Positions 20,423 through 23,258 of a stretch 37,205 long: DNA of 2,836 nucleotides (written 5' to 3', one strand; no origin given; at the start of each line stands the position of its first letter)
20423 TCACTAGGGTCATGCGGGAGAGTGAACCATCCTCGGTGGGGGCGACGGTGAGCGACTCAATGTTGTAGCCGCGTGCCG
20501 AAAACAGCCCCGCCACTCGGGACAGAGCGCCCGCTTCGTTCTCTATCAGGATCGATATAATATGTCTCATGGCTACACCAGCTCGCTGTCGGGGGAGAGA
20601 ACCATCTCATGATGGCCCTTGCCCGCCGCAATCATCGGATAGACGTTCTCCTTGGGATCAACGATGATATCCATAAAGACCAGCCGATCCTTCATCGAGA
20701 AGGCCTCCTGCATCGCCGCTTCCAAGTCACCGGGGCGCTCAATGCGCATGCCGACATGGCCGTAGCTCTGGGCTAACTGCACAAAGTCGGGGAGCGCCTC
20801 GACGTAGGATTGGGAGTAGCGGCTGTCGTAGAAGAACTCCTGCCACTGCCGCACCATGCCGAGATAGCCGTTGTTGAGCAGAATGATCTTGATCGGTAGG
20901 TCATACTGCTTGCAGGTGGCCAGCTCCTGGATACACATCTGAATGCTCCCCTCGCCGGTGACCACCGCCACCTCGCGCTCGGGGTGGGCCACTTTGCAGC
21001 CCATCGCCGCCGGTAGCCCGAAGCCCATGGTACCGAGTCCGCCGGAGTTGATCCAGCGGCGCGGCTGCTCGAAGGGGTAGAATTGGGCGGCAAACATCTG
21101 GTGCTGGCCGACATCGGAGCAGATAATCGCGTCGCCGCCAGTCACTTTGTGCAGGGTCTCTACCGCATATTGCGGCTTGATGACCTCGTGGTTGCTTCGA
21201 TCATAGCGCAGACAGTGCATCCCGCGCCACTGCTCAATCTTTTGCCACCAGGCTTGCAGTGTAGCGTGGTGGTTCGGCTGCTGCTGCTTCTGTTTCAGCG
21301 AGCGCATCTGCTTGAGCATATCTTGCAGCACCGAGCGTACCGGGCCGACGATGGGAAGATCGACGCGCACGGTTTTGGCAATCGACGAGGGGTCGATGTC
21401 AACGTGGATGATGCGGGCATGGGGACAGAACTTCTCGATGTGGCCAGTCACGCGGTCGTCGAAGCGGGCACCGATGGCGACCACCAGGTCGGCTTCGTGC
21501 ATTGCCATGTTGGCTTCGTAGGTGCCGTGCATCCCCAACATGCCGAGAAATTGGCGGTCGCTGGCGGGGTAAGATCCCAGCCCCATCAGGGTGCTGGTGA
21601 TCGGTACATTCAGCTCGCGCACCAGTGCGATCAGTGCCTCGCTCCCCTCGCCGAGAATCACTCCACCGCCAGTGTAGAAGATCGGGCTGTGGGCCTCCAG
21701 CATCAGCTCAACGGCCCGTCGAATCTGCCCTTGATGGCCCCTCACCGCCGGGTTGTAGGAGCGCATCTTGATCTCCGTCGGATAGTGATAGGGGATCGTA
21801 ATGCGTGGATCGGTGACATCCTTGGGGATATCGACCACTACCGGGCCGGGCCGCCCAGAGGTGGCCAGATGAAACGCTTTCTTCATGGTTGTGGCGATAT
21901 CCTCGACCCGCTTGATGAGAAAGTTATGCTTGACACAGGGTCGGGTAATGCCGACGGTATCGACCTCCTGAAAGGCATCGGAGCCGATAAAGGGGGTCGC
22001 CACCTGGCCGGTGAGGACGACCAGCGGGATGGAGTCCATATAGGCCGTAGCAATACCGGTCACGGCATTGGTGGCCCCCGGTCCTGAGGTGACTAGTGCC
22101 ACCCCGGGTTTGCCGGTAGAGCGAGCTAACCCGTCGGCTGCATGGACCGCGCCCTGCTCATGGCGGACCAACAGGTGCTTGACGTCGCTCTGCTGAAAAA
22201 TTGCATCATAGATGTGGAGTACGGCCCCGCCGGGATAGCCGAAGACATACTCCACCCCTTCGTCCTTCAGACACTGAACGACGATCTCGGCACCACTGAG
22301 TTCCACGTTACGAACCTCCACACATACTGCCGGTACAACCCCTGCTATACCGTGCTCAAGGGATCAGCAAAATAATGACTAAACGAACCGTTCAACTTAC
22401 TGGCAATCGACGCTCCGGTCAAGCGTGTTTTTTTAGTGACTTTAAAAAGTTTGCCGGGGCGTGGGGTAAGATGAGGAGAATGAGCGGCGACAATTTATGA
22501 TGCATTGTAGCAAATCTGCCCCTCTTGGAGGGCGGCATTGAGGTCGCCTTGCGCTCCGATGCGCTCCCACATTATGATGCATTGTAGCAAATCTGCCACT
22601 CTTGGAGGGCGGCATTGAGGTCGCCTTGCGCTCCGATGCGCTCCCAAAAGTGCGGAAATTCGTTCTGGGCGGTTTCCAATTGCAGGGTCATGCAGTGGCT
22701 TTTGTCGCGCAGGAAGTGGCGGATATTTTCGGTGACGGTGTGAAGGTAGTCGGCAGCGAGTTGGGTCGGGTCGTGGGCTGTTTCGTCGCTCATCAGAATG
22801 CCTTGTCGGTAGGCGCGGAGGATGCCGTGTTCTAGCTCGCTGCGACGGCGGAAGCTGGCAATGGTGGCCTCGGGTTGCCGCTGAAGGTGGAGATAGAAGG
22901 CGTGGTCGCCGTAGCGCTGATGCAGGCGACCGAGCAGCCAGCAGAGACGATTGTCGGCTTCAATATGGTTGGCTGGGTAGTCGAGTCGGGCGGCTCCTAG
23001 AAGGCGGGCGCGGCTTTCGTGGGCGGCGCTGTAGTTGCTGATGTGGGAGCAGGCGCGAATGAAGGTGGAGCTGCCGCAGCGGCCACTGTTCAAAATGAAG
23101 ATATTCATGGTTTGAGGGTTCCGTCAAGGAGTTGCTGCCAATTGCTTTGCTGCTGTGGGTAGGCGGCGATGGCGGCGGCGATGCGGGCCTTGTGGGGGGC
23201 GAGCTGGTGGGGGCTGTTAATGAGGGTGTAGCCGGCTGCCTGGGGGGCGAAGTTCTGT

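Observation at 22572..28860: Tightly coupled six-gene operon of unassignable function (S24-like / SDR / GtrB-like GT / ThDP carboligase-like / GT-A-like 611 aa / sulfotransferase-like)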

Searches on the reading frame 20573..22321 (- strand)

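Call 64: search_protein_families(library=ncbifam, proteins=[window:20573-22321:-], max_evalue=1e-20)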
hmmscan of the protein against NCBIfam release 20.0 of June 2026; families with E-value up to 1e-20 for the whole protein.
window:20573-22321:- (582 aa): 50 families (the best 25 are shown)
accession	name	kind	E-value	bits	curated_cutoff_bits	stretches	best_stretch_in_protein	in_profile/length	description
NF005058.0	PRK06466.1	equivalog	4.7e-291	966.3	951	1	8-576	4-569/574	acetolactate synthase 3 large subunit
NF005409.0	PRK06965.1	equivalog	3.8e-284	943.6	1035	1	5-577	18-584/587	acetolactate synthase 3 catalytic subunit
NF006525.0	PRK08979.1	equivalog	5.9e-268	889.9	1084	1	7-576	3-567/572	acetolactate synthase 3 large subunit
NF005364.0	PRK06882.1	equivalog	7e-267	886.4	1083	1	7-577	3-568/574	acetolactate synthase 3 large subunit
NF005936.0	PRK07979.1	equivalog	2.9e-260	864.5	1080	1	8-576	4-569/574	acetolactate synthase 3 large subunit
TIGR00118.1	acolac_lg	equivalog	9e-259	859.6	538.35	1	8-575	1-555/557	biosynthetic-type acetolactate synthase large subunit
NF006581.0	PRK09107.1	equivalog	4.3e-257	854.2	974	1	5-578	8-577/595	acetolactate synthase 3 large subunit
NF006319.0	PRK08527.1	equivalog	2.3e-231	769.1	905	1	7-577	3-561/565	acetolactate synthase large subunit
NF004710.0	PRK06048.1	equivalog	8.9e-228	757.3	976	1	6-574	6-557/561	acetolactate synthase large subunit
NF005860.0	PRK07789.1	equivalog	1.6e-221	736.9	881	1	3-575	29-599/615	acetolactate synthase large subunit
NF005824.0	PRK07710.1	equivalog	2e-213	709.9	976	1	7-574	16-568/573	acetolactate synthase large subunit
NF005651.0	PRK07418.1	subfamily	4.7e-212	705.5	942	1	4-577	15-582/617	acetolactate synthase large subunit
NF005228.0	PRK06725.1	equivalog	2.8e-209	696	991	1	5-575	13-566/571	acetolactate synthase large subunit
NF004919.0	PRK06276.1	equivalog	1.5e-206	687.3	866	1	9-574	2-557/582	acetolactate synthase large subunit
NF006524.0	PRK08978.1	equivalog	1.4e-196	654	738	1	9-574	2-544/548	acetolactate synthase 2 catalytic subunit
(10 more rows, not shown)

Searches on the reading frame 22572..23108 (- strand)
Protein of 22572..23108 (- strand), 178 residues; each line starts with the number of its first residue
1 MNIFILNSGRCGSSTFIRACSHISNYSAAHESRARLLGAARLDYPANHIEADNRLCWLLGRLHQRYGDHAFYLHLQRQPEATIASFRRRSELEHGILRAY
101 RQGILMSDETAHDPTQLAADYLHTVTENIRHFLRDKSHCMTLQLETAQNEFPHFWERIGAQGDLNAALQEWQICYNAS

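Call 3: search_protein_families(library=pfam, proteins=[window:22572-23108:-], max_evalue=0.01)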
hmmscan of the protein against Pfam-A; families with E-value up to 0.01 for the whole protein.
window:22572-23108:- (178 aa): 0 families

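Call 4: search_protein_families(library=ncbifam, proteins=[window:22572-23108:-], max_evalue=0.01)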
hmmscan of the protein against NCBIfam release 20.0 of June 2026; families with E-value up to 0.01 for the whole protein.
window:22572-23108:- (178 aa): 0 families

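Call 20: find_homologous_proteins(query=window:22572-23108:-, max_evalue=0.001)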
Query window:22572-23108:- (178 aa): 570 proteins with E <= 0.001 among 647 candidates; the best 120 are listed.
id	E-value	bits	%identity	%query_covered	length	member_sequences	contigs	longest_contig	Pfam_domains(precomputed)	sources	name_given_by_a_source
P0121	1.5e-117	408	100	100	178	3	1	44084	-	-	-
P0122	1.9e-70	254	64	100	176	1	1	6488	-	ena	-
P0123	2.0e-70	254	66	100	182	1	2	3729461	-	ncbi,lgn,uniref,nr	ncbi:MAG: hypothetical protein H7842_04375 [Gammaproteobacteria bacterium SHHR-1]|uniref:hypothetica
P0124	1.3e-69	252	66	100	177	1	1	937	-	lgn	-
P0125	8.9e-69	249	63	100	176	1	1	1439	-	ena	-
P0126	2.5e-68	247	62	100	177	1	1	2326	-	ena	-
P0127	8.2e-68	246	64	100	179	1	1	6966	-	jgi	jgi:hypothetical protein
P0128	8.4e-68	246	61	100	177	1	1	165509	-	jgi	jgi:hypothetical protein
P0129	9.9e-68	245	63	100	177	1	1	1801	-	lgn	-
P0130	1.1e-67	245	66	100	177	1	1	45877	-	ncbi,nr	ncbi:MAG: hypothetical protein OQL08_05205 [Gammaproteobacteria bacterium]|nr:hypothetical protein [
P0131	1.8e-67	245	62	100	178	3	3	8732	-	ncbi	-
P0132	1.9e-67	245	62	100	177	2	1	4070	-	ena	-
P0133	1.9e-67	244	62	100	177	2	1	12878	-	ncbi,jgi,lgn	-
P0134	2.7e-67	244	63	100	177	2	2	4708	-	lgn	-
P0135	2.8e-67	244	62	100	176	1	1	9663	-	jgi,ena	-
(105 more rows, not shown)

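Call 29: search_solved_structures(query=A2, max_evalue=10, show_alignments=3)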
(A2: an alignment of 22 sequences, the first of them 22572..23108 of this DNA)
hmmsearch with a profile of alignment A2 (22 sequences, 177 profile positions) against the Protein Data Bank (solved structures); distinct sequences matched with E-value up to 10: 3.
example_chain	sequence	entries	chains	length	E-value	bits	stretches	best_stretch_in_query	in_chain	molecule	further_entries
3ma9_A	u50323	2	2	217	0.43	13.5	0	5-43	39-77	Transmembrane glycoprotein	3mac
2cmr_A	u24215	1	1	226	0.49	13.3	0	5-43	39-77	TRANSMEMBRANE GLYCOPROTEIN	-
2xra_A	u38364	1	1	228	0.5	13.2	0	5-43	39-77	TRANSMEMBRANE PROTEIN GP41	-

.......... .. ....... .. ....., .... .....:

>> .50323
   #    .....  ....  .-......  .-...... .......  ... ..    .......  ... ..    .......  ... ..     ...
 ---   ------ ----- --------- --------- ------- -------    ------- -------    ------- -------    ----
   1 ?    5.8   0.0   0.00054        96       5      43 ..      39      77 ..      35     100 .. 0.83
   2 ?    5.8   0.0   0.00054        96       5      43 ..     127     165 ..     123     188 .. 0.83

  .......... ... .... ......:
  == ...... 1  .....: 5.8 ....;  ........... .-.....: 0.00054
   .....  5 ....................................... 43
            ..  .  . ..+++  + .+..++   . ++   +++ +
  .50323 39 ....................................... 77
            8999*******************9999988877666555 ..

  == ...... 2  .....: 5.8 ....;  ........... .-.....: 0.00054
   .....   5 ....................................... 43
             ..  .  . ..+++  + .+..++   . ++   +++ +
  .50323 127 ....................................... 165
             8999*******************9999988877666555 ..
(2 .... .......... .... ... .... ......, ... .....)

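Call 30: search_protein_families(library=pfam, alignment_id=A2, max_evalue=1)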
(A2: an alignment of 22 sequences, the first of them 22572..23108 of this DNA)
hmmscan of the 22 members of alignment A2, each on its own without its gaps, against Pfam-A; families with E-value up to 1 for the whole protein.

A. member 1, window:22572-23108:- (178 aa): 0 families

B. families by the number of members that match (of 22 scanned): 6 families
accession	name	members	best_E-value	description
PF13469.12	Sulfotransfer_3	1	0.01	Sulfotransferase family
PF00503.26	G-alpha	1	0.032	G-protein alpha subunit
PF20145.4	ARMET_N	1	0.053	ARMET, N-terminal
PF07739.18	TipAS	1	0.072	TipAS antibiotic-recognition domain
PF17784.7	Sulfotransfer_4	1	0.24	Sulfotransferase domain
PF07721.20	TPR_4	1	0.39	Tetratricopeptide repeat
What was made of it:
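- On PAPS-dependent sulfotransferase (P178): One of 22 members hits Sulfotransfer_3, at E 0.01 (call 30).
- P178 has no significant Pfam sulfotransferase hit (call 30).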

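Call 36: predict_structure(alignment_id=A2)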
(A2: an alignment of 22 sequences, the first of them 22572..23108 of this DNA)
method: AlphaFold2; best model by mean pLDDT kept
length: 178 residues; sequences in the alignment: 22
mean_pLDDT: 91.4   pTM: 0.88
mean pLDDT of the five models: 91.4, 90.0, 89.6, 86.0, 82.3
residues with pLDDT >= 90: 132; 70-90: 34; 50-70: 12; < 50: 0
segments of 3 or more residues with pLDDT < 50: none
pLDDT, mean of each block of 10 residues (from residue 1): 94 93 97 95 97 95 97 96 82 79 81 87 96 97 92 97 96 72
secondary structure, 60 per line:
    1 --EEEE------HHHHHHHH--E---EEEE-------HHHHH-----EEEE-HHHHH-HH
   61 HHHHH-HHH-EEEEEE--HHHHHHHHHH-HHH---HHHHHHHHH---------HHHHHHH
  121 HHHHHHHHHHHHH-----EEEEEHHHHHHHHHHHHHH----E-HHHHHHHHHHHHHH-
elements in order: E3-6 H13-20 E27-30 H38-42 E48-51 H53-57 H59-65 E71-76 H79-88 H96-104 H114-133 E139-143 H144-157 H164-177
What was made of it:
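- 22572..23108 (-): Module 3c: 178-aa minimal sulfotransferase-fold protein. AF2 model pLDDT 91.4 (call 36).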

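Call 38: fold_search(model_id=the predicted structure, library=pdb)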
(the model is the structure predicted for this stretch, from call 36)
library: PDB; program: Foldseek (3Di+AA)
matches with E <= 10: 1025; with E <= 0.001: 8
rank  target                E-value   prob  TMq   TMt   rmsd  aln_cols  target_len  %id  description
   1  4gbm                  3.8e-05  1.00  0.71  0.46   4.9       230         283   15  Sulfotransferase Domain from the Curacin Biosynthetic Pathway (released 2012-10-17)
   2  8w5z_A                6.1e-05  1.00  0.69  0.39   5.3       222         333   14  Crystal structure of tick tyrosylprotein sulfotransferase reveals the activation mechanism of tick anticoagulant prote (released 2024-04-10)
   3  5wrj_C                5.3e-04  1.00  0.62  0.43   6.8       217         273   12  Crystal structure of human tyrosylprotein sulfotransferase-1 complexed with PAP and gastrin peptide (released 2017-09-06)
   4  7kh0_A                6.7e-04  0.99  0.39  0.33  10.6       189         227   12  Cryo-EM structure of the human arginine vasopressin AVP-vasopressin receptor V2R-Gs signaling complex (released 2021-05-26)
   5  3uan_B                7.1e-04  1.00  0.61  0.45   6.5       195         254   14  Crystal structure of 3-O-sulfotransferase (3-OST-1) with bound PAP and heptasaccharide substrate (released 2012-04-04)
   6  3ap3_C                7.1e-04  1.00  0.56  0.37   6.8       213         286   13  Crystal structure of human tyrosylprotein sulfotransferase-2 complexed with PAP (released 2011-10-26)
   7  7f53_A                9.0e-04  0.97  0.36  0.31  12.9       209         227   13  Cryo-EM structure of a-MSH-MC4R-Gs_Nb35 complex (released 2021-11-03)
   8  3rnl                  9.6e-04  1.00  0.62  0.47   6.0       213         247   13  Crystal Structure of Sulfotransferase from Alicyclobacillus acidocaldarius (released 2011-06-29)
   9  7l1u_A                1.1e-03  0.98  0.36  0.31  10.1       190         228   13  Orexin Receptor 2 (OX2R) in Complex with G Protein and Natural Peptide-Agonist Orexin B (OxB) (released 2021-02-10)
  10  9jcp_A                1.1e-03  0.96  0.35  0.29  13.3       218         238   14  Cryo-EM structure of the proton-sensing GPCR (GPR4)-Gq protein complex at pH 7.4 (released 2025-07-09)
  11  1t8t_A                1.2e-03  1.00  0.59  0.41   6.2       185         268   11  Crystal Structure of human 3-O-Sulfotransferase-3 with bound PAP (released 2004-08-31)
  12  5x2b_J                1.2e-03  1.00  0.57  0.39   5.6       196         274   12  Crystal structure of mouse sulfotransferase SULT7A1 complexed with PAP (released 2018-03-28)
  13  3ap3_A                1.2e-03  1.00  0.54  0.37   8.1       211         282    8  Crystal structure of human tyrosylprotein sulfotransferase-2 complexed with PAP (released 2011-10-26)
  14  3ap1_B                1.3e-03  1.00  0.60  0.39   6.8       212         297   11  Crystal structure of human tyrosylprotein sulfotransferase-2 complexed with PAP and C4 peptide (released 2011-10-26)
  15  9qxl_B                1.3e-03  0.97  0.37  0.30  13.5       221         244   14  The structure of ADGRL4 in the active-state (released 2026-01-14)
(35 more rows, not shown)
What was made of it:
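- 22572..23108 (-): Foldseek hits are the CurM sulfotransferase domain (TMq 0.71, E 3.8e-5), TPST, 3-OST and SgdX2 (call 38).
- On PAPS-dependent sulfotransferase (P178): The top Foldseek hits are CurM-ST (TMq 0.71), TPST, 3-OST and SgdX2 (call 38).
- The best structural matches include the CurM sulfotransferase domain (TMq 0.71) and SgdX2 (call 38).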

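Call 59: search_protein_families(library=padloc, proteins=[window:22572-23108:-], max_evalue=0.001)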
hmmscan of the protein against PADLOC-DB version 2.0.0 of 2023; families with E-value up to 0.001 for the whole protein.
window:22572-23108:- (178 aa): 0 families
